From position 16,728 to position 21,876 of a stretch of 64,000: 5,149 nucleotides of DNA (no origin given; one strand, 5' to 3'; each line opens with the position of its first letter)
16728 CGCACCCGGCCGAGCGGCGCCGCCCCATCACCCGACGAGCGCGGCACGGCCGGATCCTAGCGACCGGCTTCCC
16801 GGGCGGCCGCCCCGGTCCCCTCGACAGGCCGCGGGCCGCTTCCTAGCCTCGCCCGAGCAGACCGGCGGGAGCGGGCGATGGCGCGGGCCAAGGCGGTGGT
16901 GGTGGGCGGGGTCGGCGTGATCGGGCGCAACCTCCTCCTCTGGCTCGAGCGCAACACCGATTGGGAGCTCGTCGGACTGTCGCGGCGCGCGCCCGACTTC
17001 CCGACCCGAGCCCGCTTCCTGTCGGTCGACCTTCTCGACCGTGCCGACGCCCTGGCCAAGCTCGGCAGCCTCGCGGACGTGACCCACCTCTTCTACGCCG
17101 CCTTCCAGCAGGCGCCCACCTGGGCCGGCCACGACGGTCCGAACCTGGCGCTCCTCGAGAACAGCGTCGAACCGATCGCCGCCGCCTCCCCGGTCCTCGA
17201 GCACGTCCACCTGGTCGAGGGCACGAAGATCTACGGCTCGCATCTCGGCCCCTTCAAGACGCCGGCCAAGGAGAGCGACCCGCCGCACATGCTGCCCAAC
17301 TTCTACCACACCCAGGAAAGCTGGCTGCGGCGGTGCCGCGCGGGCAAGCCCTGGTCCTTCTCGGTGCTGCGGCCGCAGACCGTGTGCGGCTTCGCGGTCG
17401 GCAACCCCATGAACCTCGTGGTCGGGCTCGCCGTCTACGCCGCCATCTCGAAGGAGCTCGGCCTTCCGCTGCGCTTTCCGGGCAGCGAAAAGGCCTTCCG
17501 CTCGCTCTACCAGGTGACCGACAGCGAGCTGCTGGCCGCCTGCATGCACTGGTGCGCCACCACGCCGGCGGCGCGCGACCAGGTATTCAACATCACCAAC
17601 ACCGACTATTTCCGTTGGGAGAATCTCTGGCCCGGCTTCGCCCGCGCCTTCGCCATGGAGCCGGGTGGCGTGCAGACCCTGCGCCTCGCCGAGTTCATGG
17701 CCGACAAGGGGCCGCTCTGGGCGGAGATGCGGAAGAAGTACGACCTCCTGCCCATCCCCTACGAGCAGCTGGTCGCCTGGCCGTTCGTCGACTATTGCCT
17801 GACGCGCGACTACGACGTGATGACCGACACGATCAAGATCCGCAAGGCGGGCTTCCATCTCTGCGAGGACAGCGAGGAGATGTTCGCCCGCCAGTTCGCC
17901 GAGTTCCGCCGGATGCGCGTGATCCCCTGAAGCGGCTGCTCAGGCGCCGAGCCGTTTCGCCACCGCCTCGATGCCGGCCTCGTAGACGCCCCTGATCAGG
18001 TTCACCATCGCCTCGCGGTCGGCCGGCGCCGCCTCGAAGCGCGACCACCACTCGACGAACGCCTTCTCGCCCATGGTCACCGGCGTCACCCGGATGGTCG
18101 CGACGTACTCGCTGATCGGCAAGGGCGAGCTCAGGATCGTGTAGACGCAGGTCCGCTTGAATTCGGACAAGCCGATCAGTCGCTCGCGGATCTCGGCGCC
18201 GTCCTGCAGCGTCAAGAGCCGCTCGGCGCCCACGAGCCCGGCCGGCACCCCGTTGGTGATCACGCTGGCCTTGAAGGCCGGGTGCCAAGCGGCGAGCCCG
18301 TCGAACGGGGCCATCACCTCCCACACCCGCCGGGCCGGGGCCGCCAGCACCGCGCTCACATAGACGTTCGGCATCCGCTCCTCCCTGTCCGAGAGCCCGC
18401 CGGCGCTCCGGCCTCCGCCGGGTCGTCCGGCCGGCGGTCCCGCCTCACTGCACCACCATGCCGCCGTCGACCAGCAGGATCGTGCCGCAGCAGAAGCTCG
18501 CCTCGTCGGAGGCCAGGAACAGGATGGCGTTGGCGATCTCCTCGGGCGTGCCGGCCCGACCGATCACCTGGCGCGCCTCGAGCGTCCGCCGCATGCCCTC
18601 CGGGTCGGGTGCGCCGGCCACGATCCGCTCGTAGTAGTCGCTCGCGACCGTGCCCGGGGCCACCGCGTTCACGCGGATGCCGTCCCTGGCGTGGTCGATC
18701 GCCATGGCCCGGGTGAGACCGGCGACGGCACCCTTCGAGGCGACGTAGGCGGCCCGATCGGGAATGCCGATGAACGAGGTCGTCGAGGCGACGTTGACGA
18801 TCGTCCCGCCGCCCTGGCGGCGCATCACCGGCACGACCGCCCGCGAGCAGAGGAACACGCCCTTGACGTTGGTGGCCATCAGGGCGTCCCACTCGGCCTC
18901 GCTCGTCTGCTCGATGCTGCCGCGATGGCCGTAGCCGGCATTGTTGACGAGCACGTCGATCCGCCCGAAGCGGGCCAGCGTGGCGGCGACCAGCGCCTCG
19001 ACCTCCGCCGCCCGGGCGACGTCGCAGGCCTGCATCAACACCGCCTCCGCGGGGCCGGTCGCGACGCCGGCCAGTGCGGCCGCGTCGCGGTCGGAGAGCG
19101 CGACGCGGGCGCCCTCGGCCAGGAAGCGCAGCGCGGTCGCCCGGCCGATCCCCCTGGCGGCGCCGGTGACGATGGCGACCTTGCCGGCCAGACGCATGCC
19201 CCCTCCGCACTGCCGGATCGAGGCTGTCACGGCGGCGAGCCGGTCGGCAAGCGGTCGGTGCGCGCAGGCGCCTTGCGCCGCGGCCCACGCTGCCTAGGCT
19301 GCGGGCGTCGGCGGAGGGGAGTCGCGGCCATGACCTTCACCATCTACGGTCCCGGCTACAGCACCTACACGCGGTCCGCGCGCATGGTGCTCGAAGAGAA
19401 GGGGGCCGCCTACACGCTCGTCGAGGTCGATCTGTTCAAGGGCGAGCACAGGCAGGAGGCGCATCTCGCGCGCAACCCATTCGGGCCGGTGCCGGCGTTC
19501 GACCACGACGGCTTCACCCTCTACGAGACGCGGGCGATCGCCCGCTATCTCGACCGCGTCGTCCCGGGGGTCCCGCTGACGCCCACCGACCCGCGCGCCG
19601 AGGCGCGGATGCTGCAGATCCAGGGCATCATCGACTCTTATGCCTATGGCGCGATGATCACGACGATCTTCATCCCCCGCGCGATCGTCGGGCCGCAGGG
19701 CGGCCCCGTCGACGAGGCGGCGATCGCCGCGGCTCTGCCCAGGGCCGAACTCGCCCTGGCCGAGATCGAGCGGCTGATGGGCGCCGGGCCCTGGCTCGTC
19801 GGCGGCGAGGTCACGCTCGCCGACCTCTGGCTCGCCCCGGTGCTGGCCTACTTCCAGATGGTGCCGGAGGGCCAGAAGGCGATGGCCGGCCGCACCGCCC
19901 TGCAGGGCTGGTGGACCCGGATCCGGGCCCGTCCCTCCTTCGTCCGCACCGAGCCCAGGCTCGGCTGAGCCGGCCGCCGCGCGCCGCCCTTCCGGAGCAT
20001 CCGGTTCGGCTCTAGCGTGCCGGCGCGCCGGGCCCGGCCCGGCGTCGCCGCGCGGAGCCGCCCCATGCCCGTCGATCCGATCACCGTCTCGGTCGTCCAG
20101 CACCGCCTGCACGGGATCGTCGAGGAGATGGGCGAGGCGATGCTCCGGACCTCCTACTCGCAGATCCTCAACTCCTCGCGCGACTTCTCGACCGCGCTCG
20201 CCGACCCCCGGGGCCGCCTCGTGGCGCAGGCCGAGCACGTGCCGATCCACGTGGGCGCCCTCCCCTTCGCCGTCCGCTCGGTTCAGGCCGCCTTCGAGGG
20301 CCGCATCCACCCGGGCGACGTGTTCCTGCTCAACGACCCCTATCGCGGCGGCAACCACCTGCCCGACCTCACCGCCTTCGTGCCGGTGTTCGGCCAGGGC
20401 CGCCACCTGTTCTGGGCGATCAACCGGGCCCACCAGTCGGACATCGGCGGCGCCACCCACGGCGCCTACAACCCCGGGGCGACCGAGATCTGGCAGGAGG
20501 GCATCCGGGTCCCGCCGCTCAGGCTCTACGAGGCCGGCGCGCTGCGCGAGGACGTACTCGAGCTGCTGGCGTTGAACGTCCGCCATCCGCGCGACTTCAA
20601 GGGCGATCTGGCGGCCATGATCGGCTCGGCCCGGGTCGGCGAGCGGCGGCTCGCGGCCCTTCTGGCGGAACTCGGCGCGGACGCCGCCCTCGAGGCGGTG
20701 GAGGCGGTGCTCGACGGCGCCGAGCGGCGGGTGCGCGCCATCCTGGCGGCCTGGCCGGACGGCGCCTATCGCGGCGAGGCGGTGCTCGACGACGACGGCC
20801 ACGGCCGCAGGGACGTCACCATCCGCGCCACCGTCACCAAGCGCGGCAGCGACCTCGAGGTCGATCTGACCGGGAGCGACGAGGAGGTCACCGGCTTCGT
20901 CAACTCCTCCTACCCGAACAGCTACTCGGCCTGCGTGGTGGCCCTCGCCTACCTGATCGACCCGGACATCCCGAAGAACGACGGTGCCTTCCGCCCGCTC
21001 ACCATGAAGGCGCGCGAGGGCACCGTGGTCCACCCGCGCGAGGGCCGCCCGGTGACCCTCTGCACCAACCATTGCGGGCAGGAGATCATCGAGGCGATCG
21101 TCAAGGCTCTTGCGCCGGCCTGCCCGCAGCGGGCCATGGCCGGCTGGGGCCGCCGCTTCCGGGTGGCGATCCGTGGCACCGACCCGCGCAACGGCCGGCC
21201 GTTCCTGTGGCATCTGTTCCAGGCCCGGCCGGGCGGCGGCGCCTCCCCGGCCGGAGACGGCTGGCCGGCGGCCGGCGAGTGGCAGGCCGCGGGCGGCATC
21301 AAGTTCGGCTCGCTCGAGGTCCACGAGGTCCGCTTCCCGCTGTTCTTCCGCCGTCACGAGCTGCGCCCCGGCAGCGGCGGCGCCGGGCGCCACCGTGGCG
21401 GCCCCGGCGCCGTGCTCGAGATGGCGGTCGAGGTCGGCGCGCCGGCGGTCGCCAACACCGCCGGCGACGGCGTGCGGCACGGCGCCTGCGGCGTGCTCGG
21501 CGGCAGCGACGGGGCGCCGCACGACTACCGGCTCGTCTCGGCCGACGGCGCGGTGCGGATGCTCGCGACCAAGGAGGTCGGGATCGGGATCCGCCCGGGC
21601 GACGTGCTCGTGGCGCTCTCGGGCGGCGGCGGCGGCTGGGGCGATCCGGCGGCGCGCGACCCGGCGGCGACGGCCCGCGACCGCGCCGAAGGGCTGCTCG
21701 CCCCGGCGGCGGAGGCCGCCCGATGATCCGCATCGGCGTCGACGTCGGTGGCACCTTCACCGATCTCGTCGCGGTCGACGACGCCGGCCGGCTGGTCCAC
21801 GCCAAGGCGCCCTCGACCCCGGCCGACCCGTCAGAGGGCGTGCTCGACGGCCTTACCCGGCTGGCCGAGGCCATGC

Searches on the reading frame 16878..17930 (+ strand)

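Call 13: search_protein_families(library=pfam, proteins=[window:16878-17930:+], max_evalue=0.01)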
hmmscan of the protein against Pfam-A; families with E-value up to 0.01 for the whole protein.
window:16878-17930:+ (350 aa): 3 families
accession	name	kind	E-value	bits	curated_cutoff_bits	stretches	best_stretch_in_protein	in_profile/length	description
PF22917.2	PRISE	-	7.6e-18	65.2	27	1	59-350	74-394/394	PRISE-like Rossmann-fold domain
PF01370.27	Epimerase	-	7.2e-08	32.6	20.9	1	7-239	2-239/240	NAD dependent epimerase/dehydratase family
PF08659.16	KR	-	0.0029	18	22.6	1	6-46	3-43/180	KR domain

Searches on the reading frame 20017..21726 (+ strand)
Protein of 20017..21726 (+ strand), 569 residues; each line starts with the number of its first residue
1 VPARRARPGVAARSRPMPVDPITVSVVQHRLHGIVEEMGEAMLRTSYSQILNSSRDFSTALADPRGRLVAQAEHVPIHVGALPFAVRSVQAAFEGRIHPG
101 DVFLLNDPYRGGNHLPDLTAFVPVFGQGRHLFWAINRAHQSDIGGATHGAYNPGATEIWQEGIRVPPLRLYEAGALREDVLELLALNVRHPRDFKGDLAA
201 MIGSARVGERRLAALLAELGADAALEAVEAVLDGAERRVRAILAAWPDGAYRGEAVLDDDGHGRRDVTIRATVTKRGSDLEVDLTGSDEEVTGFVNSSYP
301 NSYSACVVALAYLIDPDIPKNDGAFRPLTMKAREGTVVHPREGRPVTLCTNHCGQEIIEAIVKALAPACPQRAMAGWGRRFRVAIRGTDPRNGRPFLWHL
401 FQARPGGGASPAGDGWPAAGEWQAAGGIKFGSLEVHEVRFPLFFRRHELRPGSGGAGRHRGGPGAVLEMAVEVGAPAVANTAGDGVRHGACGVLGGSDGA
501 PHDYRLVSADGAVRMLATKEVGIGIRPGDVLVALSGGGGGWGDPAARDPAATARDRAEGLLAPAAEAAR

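Call 81: search_protein_families(library=pfam, proteins=[window:20017-21726:+], max_evalue=0.00001)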
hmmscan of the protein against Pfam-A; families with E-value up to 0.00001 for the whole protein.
window:20017-21726:+ (569 aa): 1 family
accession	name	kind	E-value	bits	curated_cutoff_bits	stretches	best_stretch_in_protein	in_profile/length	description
PF02538.19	Hydantoinase_B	-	1.2e-165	552.4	26.8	1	20-544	1-519/519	Hydantoinase B/oxoprolinase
